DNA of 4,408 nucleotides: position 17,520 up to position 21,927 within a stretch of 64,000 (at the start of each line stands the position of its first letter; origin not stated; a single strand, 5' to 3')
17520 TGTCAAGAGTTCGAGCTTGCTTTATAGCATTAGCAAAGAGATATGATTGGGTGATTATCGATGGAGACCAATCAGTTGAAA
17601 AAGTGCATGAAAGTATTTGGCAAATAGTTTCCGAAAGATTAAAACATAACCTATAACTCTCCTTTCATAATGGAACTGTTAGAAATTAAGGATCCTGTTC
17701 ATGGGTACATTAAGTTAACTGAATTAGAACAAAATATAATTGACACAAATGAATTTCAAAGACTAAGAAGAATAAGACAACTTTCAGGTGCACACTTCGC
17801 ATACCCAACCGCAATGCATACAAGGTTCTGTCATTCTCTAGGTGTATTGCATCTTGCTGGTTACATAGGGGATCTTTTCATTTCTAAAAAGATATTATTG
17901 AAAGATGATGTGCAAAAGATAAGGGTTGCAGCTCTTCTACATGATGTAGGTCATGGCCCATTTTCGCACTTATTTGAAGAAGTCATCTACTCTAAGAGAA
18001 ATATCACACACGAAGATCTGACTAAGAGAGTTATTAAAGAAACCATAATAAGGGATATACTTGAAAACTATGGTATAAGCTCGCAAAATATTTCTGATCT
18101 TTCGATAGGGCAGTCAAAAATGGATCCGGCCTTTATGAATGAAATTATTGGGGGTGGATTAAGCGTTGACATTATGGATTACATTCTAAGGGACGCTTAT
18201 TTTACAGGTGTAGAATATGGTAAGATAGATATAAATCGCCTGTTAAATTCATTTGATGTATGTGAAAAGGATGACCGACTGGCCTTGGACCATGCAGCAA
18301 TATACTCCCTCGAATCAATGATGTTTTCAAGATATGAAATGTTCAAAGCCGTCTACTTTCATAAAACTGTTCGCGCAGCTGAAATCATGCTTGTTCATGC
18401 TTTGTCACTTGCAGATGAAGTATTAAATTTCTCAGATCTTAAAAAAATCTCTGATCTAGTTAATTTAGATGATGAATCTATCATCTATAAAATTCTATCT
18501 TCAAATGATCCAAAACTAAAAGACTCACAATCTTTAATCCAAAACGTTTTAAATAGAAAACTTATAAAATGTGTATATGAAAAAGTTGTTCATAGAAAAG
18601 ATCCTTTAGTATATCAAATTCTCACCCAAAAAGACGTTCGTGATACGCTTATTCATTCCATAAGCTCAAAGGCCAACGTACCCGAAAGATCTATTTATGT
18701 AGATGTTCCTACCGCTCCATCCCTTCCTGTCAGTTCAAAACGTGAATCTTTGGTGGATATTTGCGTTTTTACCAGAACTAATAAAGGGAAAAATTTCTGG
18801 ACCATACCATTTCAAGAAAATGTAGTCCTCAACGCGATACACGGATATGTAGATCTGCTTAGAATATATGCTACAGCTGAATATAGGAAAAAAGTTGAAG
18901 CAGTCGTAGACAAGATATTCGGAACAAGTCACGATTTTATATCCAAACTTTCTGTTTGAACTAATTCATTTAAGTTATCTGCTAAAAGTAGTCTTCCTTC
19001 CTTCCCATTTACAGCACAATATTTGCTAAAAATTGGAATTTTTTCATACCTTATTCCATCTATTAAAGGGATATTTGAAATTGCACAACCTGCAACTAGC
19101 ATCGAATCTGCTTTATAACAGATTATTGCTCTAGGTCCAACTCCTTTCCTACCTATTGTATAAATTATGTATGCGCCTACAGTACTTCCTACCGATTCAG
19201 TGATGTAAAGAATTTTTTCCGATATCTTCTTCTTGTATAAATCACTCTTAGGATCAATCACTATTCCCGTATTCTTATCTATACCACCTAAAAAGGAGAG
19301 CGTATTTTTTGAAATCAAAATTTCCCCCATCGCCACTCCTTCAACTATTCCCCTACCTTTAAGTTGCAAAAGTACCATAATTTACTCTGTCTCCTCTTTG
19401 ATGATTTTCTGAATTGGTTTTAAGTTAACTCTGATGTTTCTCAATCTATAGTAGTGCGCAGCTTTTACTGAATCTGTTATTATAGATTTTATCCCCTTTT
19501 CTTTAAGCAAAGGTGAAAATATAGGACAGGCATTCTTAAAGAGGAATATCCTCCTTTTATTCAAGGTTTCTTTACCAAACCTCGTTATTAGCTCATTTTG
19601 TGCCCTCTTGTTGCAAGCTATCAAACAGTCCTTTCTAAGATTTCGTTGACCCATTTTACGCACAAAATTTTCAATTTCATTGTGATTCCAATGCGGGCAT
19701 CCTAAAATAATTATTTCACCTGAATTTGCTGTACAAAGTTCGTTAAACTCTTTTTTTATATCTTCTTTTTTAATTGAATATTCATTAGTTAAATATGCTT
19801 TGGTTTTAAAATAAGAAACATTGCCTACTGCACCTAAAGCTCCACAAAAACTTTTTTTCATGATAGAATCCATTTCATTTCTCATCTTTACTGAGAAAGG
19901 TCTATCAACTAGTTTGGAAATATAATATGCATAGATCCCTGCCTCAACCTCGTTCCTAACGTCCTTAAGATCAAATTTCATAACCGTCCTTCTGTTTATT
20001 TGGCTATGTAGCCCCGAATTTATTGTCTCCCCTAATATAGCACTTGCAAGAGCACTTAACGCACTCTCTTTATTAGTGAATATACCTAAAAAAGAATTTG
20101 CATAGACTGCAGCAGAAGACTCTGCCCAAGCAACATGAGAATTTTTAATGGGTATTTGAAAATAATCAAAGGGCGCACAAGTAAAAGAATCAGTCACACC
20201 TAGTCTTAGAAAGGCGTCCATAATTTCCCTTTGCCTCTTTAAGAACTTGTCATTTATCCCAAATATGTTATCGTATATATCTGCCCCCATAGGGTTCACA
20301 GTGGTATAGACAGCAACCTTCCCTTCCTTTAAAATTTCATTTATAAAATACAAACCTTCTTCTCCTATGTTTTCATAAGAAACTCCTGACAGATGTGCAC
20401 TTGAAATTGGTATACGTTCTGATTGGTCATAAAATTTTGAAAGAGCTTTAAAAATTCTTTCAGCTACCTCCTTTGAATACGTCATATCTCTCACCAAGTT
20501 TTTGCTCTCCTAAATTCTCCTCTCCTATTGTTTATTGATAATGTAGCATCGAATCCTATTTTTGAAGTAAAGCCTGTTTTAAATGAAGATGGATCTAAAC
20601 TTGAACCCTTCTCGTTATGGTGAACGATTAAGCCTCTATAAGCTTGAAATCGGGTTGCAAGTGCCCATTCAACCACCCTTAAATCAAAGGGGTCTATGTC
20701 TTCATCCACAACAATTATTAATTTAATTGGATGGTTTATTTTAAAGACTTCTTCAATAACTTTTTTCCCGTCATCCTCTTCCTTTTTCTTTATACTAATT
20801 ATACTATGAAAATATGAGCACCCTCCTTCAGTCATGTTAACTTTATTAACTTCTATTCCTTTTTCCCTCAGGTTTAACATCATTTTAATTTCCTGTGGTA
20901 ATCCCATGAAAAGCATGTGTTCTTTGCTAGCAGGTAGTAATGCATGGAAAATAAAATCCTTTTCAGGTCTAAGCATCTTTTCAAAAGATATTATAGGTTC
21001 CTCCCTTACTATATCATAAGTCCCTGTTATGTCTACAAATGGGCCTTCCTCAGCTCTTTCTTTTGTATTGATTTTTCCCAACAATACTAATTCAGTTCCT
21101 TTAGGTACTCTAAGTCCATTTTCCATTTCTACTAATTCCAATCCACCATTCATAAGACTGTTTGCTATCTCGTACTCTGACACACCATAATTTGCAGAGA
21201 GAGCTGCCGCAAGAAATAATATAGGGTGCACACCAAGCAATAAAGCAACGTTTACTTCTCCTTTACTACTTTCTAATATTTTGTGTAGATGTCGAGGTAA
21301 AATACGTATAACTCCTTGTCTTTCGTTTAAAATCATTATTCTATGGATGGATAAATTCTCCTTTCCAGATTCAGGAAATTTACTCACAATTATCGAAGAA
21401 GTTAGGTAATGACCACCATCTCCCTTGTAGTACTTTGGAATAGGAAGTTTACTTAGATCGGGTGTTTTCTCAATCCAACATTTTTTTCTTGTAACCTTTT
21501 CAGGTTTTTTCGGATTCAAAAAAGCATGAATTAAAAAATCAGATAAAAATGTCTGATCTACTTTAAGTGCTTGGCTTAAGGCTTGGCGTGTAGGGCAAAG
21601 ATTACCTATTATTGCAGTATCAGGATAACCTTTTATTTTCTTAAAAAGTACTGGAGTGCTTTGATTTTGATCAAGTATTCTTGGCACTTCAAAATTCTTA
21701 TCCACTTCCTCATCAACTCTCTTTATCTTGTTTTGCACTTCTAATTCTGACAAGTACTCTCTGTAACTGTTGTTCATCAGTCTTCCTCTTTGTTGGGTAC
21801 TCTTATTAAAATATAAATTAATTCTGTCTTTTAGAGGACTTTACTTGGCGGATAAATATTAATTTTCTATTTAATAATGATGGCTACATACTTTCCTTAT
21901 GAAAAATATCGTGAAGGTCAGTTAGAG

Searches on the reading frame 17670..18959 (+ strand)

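Call 51: search_protein_families(library=pfam, max_evalue=0.00001, proteins=[window:17670-18959:+])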
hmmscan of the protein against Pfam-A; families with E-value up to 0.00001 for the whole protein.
window:17670-18959:+ (429 aa): 2 families
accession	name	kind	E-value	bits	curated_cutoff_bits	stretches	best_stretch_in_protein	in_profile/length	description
PF19276.4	HD_assoc_2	-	1.4e-18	67.6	23.1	1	186-358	1-161/222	HD associated region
PF01966.28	HD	-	1.2e-11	45.3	22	1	52-131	1-75/116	HD domain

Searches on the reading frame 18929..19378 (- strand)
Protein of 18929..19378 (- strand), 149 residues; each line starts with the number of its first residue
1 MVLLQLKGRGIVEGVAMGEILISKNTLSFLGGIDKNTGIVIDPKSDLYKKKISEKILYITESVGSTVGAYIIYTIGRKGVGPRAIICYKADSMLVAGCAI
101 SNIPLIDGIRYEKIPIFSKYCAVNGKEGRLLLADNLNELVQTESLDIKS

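Call 33: search_protein_families(library=pfam, proteins=[window:18929-19378:-])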
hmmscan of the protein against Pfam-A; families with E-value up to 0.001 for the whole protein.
window:18929-19378:- (149 aa): 2 families
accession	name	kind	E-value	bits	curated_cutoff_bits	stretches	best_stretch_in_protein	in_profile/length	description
PF01989.23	AcnX_swivel_put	-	1.5e-26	92.5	27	1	27-105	1-79/80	Aconitase X swivel domain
PF18427.7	DDR_swiveling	-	0.00016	22.2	26.5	1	31-122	15-107/162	DD-reactivating factor swiveling domain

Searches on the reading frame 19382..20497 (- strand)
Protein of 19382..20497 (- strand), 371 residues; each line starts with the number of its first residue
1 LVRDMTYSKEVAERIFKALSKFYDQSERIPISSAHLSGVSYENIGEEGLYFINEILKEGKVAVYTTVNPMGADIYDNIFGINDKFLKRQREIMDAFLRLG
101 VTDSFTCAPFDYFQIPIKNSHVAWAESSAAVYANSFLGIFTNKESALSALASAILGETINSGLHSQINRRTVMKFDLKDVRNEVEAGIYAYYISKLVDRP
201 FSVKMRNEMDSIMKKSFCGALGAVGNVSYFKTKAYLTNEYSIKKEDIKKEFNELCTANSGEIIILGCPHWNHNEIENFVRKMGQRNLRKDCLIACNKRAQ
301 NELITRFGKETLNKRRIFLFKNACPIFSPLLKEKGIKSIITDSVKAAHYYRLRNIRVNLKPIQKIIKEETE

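Call 51: search_protein_families(library=pfam, max_evalue=0.00001, proteins=[window:19382-20497:-])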
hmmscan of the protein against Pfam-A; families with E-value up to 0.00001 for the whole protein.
window:19382-20497:- (371 aa): 1 family
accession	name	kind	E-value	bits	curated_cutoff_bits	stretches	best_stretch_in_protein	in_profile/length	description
PF04412.18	AcnX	-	5.2e-76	256.4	31.5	1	11-367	21-400/400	Aconitase X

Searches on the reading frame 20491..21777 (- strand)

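Call 51: search_protein_families(library=pfam, max_evalue=0.00001, proteins=[window:20491-21777:-])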
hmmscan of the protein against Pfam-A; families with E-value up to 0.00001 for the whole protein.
window:20491-21777:- (428 aa): 3 families
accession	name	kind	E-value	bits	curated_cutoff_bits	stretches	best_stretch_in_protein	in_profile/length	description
PF01977.22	UbiD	-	1.4e-50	171.7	23.3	1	95-283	10-204/206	3-octaprenyl-4-hydroxybenzoate carboxy-lyase Rift-related domain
PF20696.2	UbiD_C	-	2.7e-29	102.2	24.2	1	290-411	3-127/127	3-octaprenyl-4-hydroxybenzoate carboxy-lyase C-terminal domain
PF20695.2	UbiD_N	-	5.6e-12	46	24.3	1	9-75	1-67/78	3-octaprenyl-4-hydroxybenzoate carboxy-lyase N-terminal domain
